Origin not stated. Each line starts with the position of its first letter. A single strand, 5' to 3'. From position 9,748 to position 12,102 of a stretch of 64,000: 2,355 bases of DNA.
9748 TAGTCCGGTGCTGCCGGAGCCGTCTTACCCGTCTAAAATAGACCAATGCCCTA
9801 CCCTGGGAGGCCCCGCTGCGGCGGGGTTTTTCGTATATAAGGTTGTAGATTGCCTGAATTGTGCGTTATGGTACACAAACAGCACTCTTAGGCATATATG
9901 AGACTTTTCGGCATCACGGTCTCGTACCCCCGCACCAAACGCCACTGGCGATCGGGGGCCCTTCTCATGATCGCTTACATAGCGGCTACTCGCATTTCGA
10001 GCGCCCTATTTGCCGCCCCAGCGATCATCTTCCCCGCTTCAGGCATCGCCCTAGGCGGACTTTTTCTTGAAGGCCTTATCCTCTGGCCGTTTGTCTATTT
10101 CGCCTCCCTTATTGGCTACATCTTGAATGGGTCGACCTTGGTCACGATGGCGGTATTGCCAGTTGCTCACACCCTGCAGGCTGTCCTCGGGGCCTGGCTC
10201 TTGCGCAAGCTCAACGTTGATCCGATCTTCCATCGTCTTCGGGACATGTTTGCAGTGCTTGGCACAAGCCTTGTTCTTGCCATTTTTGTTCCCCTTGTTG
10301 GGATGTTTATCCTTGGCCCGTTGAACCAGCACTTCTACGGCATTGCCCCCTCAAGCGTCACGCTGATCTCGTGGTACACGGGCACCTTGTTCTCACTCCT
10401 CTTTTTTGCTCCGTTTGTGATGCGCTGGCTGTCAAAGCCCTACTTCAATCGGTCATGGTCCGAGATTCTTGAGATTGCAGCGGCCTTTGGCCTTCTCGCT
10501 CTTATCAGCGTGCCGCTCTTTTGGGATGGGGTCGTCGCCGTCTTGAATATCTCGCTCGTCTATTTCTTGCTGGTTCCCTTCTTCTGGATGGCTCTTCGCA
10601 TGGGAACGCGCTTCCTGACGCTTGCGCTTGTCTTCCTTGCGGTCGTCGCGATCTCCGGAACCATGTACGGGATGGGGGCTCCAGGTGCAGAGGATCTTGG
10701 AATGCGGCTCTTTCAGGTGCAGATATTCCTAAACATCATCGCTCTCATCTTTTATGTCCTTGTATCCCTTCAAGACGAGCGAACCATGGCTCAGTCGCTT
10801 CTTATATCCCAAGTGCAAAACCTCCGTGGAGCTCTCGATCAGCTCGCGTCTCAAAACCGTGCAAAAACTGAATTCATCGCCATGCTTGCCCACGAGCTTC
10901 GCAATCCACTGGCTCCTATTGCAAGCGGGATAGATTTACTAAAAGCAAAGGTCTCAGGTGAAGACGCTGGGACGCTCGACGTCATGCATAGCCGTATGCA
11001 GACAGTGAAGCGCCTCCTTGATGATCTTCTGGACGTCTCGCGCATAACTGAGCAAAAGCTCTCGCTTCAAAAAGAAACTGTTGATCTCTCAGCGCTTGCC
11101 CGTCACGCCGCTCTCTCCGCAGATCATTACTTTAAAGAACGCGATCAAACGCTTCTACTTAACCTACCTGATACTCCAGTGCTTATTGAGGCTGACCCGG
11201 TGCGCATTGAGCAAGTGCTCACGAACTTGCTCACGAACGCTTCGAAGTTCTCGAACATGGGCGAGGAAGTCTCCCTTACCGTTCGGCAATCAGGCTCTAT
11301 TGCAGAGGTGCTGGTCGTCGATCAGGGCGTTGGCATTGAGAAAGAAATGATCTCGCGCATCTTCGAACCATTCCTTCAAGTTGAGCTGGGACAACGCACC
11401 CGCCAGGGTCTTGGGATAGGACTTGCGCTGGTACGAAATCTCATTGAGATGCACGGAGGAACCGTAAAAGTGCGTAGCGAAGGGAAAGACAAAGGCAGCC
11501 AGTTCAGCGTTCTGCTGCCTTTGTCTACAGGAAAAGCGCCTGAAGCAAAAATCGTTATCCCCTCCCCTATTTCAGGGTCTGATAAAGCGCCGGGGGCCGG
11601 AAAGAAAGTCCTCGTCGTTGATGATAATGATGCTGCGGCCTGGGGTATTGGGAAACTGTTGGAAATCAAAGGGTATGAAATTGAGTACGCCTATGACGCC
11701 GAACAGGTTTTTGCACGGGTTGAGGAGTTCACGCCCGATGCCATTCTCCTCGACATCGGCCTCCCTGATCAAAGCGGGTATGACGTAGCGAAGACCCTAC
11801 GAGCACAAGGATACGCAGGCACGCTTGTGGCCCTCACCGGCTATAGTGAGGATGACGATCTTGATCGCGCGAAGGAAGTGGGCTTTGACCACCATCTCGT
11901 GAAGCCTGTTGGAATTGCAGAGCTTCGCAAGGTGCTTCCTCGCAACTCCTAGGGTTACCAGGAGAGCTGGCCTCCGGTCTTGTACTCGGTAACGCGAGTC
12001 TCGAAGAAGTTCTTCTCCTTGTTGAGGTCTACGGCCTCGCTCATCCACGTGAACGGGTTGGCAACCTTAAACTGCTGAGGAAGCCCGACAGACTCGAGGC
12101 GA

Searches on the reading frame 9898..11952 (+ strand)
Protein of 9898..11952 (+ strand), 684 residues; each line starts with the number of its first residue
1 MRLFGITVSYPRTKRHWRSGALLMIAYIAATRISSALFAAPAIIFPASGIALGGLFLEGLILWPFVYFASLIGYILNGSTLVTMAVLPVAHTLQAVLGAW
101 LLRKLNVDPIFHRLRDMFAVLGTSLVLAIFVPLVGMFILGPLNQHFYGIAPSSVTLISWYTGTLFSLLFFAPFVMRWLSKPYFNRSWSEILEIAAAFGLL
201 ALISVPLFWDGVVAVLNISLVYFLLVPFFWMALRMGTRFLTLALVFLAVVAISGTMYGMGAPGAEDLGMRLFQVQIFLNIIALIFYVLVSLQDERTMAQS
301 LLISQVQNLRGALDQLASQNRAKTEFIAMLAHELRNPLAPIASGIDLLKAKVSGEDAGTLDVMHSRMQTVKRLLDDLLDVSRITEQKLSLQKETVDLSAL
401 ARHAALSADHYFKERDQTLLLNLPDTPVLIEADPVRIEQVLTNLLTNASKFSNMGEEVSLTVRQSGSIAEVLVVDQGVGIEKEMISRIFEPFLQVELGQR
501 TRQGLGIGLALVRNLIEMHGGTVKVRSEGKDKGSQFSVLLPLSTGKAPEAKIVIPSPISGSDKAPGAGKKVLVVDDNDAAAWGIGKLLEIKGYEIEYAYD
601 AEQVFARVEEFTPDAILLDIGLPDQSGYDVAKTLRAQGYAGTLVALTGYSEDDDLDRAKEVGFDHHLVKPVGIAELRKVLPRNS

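Call 74: search_protein_families(library=pfam, proteins=[window:9898-11952:+], max_evalue=0.00001)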
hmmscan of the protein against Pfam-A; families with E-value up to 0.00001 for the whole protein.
window:9898-11952:+ (684 aa): 4 families
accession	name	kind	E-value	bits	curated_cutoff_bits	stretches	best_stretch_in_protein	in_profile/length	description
PF02518.31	HATPase_c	-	4.8e-24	85.4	26.4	1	433-543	2-110/111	Histidine kinase-, DNA gyrase B-, and HSP90-like ATPase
PF00072.30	Response_reg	-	6.7e-22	78.2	30.2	1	571-679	1-109/111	Response regulator receiver domain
PF05231.19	MASE1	-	5e-15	55.8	29.8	1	21-292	4-295/299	MASE1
PF00512.31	HisKA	-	8.8e-14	51.8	26.9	1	322-385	1-65/66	His Kinase A (phospho-acceptor) domain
